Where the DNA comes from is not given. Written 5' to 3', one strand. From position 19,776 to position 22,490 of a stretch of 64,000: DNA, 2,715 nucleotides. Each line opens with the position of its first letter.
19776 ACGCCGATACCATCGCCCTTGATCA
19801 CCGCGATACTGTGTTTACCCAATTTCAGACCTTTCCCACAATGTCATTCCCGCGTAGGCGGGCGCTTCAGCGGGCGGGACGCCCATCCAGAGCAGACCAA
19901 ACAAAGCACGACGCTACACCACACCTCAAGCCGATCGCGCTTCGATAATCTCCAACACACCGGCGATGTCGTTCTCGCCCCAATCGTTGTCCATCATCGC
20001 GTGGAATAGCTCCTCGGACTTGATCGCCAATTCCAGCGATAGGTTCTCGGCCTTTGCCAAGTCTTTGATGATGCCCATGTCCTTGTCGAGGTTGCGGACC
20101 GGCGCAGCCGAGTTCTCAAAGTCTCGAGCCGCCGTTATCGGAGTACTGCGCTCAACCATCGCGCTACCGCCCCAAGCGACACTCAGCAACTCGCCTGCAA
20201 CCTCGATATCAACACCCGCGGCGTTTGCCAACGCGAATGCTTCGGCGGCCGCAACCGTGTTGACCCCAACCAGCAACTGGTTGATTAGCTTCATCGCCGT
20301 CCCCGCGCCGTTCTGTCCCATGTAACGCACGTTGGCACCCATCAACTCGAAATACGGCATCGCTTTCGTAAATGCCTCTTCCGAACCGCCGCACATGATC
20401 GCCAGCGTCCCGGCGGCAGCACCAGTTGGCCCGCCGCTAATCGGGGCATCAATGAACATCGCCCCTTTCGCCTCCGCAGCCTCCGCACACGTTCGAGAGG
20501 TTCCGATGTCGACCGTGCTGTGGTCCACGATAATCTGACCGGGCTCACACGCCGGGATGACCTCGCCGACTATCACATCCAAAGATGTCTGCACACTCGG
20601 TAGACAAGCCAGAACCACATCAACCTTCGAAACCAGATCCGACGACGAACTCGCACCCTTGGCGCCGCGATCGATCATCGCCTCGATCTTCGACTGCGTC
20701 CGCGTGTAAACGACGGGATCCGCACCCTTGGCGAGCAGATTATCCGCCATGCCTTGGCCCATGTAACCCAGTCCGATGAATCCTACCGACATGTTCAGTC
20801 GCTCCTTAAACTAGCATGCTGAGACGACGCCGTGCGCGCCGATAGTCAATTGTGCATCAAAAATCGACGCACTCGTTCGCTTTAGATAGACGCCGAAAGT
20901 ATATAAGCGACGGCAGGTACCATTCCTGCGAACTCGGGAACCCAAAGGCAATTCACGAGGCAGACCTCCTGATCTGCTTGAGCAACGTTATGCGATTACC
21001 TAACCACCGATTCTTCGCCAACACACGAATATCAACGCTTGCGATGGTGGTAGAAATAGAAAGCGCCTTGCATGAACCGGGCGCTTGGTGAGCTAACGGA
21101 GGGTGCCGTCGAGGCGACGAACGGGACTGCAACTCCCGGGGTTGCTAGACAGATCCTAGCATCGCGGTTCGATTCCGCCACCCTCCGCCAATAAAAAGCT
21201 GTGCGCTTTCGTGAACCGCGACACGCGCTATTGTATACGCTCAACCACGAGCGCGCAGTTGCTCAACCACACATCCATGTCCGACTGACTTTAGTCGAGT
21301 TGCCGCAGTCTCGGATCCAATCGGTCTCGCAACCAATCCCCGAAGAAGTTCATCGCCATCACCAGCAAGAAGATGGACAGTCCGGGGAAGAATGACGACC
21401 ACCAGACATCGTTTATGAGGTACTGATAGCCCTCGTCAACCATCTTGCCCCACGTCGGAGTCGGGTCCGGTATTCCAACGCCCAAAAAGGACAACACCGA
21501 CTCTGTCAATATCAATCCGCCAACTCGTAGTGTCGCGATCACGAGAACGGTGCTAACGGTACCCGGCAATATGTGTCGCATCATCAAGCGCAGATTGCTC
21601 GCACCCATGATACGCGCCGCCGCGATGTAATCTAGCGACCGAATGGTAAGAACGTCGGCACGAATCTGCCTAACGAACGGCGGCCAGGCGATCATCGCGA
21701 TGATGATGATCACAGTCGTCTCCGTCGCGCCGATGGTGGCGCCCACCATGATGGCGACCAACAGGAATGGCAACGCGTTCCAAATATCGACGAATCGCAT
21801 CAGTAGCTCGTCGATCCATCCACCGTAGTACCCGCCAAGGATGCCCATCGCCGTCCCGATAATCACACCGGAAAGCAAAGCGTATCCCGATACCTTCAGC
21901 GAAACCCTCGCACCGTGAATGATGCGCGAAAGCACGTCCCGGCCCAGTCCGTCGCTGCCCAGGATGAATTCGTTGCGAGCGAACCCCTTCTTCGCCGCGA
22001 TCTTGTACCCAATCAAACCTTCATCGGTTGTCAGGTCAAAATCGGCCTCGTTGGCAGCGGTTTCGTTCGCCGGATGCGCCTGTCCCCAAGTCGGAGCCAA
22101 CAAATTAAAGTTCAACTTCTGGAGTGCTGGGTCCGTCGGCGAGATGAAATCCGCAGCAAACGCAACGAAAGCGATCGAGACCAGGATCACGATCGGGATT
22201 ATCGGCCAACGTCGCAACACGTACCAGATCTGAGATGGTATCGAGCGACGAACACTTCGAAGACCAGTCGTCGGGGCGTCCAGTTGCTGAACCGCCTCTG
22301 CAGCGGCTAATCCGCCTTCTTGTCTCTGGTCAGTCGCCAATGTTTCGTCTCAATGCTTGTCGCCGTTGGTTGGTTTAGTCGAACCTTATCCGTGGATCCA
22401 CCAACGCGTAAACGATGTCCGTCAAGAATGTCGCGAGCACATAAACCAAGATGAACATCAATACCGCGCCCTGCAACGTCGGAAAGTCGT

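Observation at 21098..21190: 93-nt non-canonical tRNA with 8/4 acceptor/T geometry, long variable arm, G73 and a Cys-codon anticodon (GCA)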

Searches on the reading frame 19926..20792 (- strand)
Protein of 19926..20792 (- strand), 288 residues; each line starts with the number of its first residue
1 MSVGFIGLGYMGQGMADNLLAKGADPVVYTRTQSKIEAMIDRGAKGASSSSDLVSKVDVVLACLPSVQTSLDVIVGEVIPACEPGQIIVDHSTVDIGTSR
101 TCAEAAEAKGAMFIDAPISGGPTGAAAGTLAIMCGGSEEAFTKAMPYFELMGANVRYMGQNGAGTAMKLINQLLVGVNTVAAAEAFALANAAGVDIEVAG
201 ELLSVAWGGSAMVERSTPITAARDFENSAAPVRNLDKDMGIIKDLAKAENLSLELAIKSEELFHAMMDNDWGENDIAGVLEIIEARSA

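Call 8: search_protein_families(library=pfam, proteins=[window:19926-20792:-])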
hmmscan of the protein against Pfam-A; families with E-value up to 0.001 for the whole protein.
window:19926-20792:- (288 aa): 5 families
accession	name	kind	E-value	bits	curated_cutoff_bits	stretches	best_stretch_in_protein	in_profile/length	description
PF03446.21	NAD_binding_2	-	2.4e-47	161.4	21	1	3-159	2-161/161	NAD binding domain of 6-phosphogluconate dehydrogenase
PF14833.11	NAD_binding_11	-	1.8e-23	83.5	30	1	162-281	1-120/122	NAD-binding of NADP-dependent 3-hydroxyisobutyrate dehydrogenase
PF03807.23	F420_oxidored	-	3.5e-09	37.6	21.6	1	3-90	2-90/94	NADP oxidoreductase coenzyme F420-dependent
PF02826.25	2-Hacid_dh_C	-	1.1e-06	28.6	25.1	1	2-91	38-126/178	D-isomer specific 2-hydroxyacid dehydrogenase, NAD binding domain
PF03435.24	Sacchrp_dh_NADP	-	0.00099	19.9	25.1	0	3-55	1-44/129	Saccharopine dehydrogenase NADP binding domain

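Call 14: find_encoding_contigs(protein=window:19926-20792:-, flank=10000, max_places=10)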
Protein window:19926-20792:- (288 aa): no gene with exactly this product is on record in the collection.

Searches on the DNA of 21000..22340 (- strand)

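Call 4: search_rna_families(source=window, start=21000, end=21300, threshold=evalue, max_evalue=10, show_alignments=6)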
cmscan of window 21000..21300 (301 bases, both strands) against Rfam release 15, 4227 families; matches with E-value up to 10: 3.
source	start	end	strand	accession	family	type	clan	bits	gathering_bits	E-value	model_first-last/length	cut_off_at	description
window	21097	21187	+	RF01852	tRNA-Sec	Gene; tRNA;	CL00001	44.1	47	7e-08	1-91/91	no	Selenocysteine transfer RNA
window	21032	21069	+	RF00344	snoZ267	Gene; snRNA; snoRNA; CD-box;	-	14.3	43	6.4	1-73/73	no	Small nucleolar RNA Z267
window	21060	21105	-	RF02677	NsiR4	Gene; sRNA;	-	12.1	40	3.5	19-65/65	no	Nitrogen stress-induced RNA 4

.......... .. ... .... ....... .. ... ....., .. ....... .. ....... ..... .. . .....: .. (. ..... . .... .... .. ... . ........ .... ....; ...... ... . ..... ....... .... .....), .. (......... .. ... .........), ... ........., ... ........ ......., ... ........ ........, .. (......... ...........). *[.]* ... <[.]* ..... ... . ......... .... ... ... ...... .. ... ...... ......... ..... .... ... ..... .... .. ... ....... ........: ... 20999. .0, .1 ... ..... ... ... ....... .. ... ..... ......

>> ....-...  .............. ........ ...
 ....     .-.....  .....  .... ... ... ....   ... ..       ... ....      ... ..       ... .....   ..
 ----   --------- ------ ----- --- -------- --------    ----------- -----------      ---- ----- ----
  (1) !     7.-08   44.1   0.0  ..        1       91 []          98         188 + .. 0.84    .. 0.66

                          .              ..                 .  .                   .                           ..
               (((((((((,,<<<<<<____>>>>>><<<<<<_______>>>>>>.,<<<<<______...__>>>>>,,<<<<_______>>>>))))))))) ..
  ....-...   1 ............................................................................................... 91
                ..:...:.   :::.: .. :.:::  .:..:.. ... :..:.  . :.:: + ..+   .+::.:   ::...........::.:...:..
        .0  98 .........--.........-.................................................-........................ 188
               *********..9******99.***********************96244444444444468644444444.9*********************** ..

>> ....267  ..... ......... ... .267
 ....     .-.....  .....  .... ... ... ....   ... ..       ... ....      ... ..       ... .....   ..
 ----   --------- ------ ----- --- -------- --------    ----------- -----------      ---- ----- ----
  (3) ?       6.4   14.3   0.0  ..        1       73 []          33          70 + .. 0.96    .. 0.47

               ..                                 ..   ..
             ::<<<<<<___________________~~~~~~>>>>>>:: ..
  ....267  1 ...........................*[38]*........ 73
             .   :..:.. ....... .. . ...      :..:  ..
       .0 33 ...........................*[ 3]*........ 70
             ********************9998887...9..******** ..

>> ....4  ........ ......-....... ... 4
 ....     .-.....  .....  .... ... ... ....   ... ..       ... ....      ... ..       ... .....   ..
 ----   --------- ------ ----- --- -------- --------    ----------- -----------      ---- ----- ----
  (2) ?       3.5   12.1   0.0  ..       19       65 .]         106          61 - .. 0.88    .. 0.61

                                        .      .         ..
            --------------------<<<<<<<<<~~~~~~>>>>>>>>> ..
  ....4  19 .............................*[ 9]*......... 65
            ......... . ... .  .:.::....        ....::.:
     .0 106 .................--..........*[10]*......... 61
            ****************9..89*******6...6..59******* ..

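Call 59: search_rna_families(source=L123, start=9000, end=9560, threshold=evalue, max_evalue=1, show_alignments=2)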
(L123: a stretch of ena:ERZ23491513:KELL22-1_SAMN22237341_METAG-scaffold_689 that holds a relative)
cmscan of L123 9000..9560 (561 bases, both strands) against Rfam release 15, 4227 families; matches with E-value up to 1: 0.
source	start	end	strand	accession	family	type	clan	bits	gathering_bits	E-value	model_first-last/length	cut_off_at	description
